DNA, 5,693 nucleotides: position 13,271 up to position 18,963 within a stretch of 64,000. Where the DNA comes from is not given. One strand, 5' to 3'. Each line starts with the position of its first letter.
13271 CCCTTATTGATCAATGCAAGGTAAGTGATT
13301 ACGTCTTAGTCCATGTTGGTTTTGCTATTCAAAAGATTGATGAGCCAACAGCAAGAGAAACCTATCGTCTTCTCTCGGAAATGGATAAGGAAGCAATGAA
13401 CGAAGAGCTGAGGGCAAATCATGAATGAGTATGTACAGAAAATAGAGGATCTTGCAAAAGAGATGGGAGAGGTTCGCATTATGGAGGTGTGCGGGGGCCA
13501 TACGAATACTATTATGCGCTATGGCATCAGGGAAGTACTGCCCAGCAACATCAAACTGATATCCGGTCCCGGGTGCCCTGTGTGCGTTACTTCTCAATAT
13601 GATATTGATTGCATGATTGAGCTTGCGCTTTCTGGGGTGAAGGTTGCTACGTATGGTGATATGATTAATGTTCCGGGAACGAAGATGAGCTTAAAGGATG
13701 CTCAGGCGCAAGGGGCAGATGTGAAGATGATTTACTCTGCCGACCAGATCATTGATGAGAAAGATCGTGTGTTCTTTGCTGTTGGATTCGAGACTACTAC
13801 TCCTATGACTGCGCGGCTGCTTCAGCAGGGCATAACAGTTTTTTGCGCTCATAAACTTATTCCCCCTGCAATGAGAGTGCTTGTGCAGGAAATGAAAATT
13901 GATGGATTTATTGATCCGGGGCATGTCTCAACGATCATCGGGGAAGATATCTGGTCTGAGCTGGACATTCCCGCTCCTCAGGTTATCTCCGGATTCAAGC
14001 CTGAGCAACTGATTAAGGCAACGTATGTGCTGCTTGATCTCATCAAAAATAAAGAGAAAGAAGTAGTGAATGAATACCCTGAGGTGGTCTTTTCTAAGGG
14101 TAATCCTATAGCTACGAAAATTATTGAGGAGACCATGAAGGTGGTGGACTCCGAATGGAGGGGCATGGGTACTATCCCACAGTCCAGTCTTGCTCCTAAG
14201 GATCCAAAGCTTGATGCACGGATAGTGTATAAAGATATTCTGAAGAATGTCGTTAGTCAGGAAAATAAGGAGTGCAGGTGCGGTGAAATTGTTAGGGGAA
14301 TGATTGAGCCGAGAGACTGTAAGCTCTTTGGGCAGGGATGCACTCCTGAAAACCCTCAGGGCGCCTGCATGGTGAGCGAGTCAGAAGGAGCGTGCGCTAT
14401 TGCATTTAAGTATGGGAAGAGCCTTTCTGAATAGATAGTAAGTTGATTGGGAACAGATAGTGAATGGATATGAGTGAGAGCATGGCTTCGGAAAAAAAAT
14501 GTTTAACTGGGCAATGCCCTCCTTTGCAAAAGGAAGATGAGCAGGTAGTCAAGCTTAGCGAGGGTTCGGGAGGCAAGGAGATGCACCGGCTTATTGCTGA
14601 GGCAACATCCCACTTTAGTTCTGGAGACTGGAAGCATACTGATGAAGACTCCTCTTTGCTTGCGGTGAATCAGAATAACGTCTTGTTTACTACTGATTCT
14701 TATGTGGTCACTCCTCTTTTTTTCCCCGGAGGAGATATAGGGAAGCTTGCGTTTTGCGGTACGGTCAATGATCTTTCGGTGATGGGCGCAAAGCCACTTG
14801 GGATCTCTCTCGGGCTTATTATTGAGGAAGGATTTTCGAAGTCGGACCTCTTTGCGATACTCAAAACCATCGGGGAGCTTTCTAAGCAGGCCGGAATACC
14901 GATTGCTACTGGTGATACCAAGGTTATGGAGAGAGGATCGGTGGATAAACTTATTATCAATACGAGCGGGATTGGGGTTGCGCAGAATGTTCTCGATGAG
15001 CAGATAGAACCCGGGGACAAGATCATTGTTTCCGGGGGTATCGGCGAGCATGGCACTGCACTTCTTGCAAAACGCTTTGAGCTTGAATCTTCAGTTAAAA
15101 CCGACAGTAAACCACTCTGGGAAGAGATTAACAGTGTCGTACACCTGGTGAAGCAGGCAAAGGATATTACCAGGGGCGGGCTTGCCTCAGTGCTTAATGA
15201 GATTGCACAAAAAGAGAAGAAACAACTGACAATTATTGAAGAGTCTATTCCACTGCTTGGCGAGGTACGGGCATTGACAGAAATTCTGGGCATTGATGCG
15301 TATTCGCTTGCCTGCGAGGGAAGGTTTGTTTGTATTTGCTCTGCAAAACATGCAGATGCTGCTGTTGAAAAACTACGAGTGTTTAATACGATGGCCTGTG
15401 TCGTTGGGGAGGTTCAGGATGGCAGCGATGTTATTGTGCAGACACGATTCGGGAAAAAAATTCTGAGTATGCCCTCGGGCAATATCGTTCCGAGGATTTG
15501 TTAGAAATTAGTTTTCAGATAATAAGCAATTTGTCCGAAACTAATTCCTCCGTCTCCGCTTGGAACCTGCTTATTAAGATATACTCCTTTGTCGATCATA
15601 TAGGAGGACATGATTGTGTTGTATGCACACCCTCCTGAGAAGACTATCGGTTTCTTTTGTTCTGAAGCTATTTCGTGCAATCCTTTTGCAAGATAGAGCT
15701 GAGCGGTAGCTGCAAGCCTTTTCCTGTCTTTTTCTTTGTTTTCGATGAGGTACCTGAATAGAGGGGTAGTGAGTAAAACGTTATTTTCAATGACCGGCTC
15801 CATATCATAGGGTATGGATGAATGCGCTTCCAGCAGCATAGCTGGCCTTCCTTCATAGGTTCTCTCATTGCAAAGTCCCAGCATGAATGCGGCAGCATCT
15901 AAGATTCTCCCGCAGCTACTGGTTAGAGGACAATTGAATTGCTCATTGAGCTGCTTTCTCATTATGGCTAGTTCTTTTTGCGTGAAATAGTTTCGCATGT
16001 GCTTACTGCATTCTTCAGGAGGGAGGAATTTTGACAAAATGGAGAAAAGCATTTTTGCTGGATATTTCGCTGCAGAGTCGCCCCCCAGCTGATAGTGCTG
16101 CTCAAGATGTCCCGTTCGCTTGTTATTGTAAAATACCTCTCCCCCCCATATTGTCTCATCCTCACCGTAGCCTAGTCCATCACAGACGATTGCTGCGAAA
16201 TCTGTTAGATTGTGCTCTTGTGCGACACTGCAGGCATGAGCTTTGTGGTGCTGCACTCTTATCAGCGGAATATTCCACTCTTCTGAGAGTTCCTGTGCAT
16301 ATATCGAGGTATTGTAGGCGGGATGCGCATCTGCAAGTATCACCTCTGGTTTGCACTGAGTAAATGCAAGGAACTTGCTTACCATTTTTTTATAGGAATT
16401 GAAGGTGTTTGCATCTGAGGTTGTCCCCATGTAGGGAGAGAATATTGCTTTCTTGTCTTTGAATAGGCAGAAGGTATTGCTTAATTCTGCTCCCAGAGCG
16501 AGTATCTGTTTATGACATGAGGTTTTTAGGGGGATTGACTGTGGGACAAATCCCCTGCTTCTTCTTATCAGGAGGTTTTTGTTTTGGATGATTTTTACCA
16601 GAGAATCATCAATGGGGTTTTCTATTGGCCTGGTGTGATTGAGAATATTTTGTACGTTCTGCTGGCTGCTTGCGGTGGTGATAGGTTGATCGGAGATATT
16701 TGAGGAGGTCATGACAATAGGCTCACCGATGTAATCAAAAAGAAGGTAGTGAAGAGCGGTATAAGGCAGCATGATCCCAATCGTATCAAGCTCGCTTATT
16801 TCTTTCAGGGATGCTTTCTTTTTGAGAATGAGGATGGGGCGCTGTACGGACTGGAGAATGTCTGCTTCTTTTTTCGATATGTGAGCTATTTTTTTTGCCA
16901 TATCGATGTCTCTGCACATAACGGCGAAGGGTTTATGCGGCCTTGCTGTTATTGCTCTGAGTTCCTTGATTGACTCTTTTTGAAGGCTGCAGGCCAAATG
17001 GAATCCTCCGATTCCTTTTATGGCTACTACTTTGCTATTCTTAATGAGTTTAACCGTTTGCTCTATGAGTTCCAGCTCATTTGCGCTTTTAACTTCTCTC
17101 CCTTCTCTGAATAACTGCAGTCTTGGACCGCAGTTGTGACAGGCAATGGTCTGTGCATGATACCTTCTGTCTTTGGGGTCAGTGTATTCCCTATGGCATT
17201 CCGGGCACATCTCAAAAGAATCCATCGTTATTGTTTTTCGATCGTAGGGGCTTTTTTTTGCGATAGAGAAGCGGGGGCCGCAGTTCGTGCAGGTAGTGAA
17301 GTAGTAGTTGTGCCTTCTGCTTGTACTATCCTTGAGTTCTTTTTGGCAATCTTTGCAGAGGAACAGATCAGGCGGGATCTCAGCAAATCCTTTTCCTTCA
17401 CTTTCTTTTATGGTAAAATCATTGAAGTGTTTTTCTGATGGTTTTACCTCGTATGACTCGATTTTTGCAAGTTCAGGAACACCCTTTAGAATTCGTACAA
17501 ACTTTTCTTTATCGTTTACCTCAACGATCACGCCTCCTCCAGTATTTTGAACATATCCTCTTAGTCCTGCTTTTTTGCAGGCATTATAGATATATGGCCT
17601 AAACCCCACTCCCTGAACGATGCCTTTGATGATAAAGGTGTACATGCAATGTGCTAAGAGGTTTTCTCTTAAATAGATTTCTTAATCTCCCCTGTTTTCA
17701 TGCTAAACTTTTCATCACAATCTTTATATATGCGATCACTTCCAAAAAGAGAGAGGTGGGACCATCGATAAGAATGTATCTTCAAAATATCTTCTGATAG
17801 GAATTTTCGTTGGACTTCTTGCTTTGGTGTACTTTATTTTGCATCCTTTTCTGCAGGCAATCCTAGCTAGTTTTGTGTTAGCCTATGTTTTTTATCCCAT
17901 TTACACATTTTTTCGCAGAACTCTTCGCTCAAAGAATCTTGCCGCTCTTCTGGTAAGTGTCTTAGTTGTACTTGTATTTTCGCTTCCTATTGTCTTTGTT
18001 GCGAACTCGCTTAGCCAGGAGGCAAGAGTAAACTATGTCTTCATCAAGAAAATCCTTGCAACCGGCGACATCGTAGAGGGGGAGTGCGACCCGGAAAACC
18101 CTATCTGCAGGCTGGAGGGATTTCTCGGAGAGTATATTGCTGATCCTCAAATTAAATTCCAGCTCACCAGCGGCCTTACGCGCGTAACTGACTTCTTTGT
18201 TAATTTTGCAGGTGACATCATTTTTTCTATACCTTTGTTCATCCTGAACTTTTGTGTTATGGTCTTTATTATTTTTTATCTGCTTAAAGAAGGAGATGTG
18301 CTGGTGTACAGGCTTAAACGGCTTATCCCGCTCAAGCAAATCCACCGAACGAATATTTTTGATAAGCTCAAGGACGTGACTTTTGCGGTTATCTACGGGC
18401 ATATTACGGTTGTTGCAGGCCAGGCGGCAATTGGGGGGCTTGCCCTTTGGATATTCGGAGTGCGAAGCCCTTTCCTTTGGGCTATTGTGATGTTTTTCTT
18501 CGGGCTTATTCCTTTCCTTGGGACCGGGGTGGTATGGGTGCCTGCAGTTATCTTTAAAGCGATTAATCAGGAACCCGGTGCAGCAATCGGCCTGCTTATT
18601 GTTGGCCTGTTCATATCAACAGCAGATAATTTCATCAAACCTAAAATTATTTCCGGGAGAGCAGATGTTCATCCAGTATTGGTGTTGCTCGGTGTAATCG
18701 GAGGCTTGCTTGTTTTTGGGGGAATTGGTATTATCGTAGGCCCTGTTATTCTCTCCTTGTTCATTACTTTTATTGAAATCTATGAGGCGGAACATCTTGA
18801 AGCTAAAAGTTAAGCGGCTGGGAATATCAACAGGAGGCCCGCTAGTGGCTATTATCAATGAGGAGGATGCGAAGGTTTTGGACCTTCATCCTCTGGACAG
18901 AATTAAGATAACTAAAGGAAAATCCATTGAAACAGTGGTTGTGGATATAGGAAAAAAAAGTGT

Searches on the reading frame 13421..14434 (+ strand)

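Call 71: search_protein_families(library=pfam, proteins=[window:13421-14434:+], max_evalue=0.00001)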
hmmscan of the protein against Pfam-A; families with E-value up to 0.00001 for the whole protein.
window:13421-14434:+ (337 aa): 1 family
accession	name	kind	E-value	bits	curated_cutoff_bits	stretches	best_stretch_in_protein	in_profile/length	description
PF01924.21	HypD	-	1.5e-116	389.8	25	1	2-332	4-351/351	Hydrogenase formation hypA family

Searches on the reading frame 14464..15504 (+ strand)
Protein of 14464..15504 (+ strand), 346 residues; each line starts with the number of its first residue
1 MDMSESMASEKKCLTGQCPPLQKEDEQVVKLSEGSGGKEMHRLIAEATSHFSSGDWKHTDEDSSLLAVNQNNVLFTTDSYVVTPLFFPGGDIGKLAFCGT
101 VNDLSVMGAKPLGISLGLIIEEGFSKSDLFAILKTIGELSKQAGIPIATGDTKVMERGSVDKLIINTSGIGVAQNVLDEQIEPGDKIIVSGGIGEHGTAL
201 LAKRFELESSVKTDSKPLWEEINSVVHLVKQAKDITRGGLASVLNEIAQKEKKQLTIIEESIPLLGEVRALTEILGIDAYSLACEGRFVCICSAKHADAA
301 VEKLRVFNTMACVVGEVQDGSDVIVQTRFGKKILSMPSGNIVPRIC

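Call 71: search_protein_families(library=pfam, proteins=[window:14464-15504:+], max_evalue=0.00001)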
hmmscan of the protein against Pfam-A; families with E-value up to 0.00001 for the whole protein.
window:14464-15504:+ (346 aa): 2 families
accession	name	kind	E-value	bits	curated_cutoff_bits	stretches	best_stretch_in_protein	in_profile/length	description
PF02769.27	AIRS_C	-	1e-22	81.4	23.1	1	182-326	1-154/156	AIR synthase related protein, C-terminal domain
PF00586.29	AIRS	-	3.2e-21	76.3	24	1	61-173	2-112/112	AIR synthase related protein, N-terminal domain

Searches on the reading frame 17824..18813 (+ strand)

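Call 71: search_protein_families(library=pfam, proteins=[window:17824-18813:+], max_evalue=0.00001)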
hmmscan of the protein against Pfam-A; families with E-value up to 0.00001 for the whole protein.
window:17824-18813:+ (329 aa): 1 family
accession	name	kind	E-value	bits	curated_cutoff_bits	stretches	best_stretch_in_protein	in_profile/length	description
PF01594.21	AI-2E_transport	-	3.2e-49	168.3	34.3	1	2-320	14-326/327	AI-2E family transporter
